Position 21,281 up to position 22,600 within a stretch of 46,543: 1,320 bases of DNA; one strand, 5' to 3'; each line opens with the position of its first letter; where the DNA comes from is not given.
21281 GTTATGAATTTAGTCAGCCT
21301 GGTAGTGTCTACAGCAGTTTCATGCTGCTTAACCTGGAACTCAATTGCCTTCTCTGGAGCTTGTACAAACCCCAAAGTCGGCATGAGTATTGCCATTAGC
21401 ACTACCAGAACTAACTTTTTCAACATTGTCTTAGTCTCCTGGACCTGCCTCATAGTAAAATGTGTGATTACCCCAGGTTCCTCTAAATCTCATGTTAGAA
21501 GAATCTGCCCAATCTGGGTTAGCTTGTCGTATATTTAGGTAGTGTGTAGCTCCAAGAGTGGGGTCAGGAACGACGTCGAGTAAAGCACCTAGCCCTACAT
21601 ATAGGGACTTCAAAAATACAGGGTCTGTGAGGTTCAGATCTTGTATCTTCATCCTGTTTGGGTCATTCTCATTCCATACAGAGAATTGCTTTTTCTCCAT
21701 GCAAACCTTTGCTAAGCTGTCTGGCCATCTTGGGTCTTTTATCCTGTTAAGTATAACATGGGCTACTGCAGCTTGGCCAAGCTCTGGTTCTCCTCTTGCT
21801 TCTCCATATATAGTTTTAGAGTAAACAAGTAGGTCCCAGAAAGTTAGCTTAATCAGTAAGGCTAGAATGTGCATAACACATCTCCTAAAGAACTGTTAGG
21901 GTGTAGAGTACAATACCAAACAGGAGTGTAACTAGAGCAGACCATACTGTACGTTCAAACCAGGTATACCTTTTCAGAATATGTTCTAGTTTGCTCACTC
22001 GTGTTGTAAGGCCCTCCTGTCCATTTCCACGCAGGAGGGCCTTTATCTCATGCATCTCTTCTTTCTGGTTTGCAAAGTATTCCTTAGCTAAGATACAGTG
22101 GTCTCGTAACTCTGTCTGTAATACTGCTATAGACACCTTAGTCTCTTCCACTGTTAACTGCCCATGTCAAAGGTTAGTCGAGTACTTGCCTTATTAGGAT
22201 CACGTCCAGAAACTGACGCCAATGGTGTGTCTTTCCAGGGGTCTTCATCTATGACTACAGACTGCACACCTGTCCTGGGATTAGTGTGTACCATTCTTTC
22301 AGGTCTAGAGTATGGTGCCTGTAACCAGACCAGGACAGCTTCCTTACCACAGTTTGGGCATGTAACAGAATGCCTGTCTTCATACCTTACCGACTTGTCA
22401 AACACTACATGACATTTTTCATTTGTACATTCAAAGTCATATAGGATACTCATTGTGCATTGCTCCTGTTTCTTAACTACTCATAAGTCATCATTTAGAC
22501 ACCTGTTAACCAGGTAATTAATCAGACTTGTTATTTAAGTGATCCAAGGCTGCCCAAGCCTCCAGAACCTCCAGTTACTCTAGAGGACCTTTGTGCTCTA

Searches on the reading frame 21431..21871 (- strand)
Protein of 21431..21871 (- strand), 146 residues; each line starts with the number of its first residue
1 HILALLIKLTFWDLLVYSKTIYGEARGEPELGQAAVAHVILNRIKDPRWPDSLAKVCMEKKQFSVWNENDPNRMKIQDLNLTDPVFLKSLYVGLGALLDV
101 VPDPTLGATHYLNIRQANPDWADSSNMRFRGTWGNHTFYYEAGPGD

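Call 79: search_protein_families(library=phrogs, proteins=[window:21431-21871:-], max_evalue=0.001)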
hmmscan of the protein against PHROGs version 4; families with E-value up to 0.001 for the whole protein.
window:21431-21871:- (146 aa): 5 families
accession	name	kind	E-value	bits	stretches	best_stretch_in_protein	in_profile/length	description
phrog_938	-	lysis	7.3e-18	64.1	1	15-141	54-172/2185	endolysin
phrog_15649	-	lysis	3e-17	62.9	1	14-133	231-349/1079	endolysin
phrog_30550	-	unknown function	1.9e-08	35.2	1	17-79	92-157/220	-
phrog_14642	-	lysis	1.9e-08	35.1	1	18-65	107-154/215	endolysin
phrog_17417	-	unknown function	4.6e-07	30.8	1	22-68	91-138/192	-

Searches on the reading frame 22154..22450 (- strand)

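Call 79: search_protein_families(library=phrogs, proteins=[window:22154-22450:-], max_evalue=0.001)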
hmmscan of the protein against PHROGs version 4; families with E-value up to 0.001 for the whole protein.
window:22154-22450:- (98 aa): 1 family
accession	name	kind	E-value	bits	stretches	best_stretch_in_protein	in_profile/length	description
phrog_13665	-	unknown function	3.5e-06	28.5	1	3-38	3-40/69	-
